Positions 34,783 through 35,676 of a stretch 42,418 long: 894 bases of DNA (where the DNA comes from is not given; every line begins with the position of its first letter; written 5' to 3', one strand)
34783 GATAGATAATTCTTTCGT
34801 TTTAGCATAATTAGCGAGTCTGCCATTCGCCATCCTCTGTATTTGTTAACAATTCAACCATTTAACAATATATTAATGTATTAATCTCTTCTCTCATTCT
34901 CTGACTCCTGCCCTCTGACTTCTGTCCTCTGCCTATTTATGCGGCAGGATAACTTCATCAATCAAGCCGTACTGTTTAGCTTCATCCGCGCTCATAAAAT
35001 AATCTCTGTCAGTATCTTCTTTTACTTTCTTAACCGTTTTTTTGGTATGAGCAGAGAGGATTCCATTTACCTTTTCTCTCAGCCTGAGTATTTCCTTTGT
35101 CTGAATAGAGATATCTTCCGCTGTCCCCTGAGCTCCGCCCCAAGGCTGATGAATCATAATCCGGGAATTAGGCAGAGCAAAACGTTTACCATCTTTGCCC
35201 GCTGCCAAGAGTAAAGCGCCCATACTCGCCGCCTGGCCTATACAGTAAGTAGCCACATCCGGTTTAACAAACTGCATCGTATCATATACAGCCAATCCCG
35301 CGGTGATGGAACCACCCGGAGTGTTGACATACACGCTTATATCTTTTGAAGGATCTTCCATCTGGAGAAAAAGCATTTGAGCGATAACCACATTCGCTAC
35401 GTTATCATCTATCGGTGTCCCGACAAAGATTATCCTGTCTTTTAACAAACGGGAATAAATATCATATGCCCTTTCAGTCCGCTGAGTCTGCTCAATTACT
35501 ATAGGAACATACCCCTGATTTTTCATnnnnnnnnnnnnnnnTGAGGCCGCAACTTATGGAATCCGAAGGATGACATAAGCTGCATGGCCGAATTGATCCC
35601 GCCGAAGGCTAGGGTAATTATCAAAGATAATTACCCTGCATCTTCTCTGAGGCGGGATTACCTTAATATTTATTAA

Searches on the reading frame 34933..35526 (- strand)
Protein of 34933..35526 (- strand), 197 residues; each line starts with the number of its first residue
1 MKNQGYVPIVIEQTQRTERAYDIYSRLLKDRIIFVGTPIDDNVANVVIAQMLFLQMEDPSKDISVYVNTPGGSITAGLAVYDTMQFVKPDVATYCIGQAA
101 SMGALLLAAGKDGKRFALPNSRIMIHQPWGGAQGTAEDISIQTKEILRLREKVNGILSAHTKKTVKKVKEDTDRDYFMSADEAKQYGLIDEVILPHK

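Call 16: find_encoding_contigs(protein=window:34933-35526:-, flank=10000, max_places=6)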
Protein window:34933-35526:- (197 aa): 2 contigs read that carry it; 2 places shown.
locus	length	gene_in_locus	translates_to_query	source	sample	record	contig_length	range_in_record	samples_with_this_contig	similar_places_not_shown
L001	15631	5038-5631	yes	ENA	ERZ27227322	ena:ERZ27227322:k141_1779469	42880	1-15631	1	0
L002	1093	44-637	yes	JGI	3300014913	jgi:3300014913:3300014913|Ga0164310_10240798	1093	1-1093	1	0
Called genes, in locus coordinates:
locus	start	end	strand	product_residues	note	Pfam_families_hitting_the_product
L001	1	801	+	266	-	?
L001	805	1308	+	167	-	PF00702:Hydrolase (weak), PF13419:HAD_2 (weak), PF08282:Hydrolase_3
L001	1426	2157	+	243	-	PF06835:LptC, PF03968:LptD_N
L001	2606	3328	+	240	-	PF00005:ABC_tran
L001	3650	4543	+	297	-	PF05697:Trigger_N, PF05698:Trigger_C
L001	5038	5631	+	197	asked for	PF00574:CLP_protease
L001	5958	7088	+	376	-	PF00266:Aminotran_5, PF00155:Aminotran_1_2 (faint), PF01053:Cys_Met_Meta_PP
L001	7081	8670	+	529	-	PF00389:2-Hacid_dh, PF02826:2-Hacid_dh_C, PF19304:PGDH_inter, PF01842:ACT (weak)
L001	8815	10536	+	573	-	-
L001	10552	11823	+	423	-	PF00709:Adenylsucc_synt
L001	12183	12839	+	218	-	PF00691:OmpA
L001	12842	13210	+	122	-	PF19911:DUF6384 (weak)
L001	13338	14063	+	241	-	PF01255:Prenyltransf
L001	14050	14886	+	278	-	PF01148:CTP_transf_1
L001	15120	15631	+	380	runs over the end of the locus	PF02670:DXP_reductoisom, PF08436:DXP_redisom_C, PF13288:DXPR_C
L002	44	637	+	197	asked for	PF00574:CLP_protease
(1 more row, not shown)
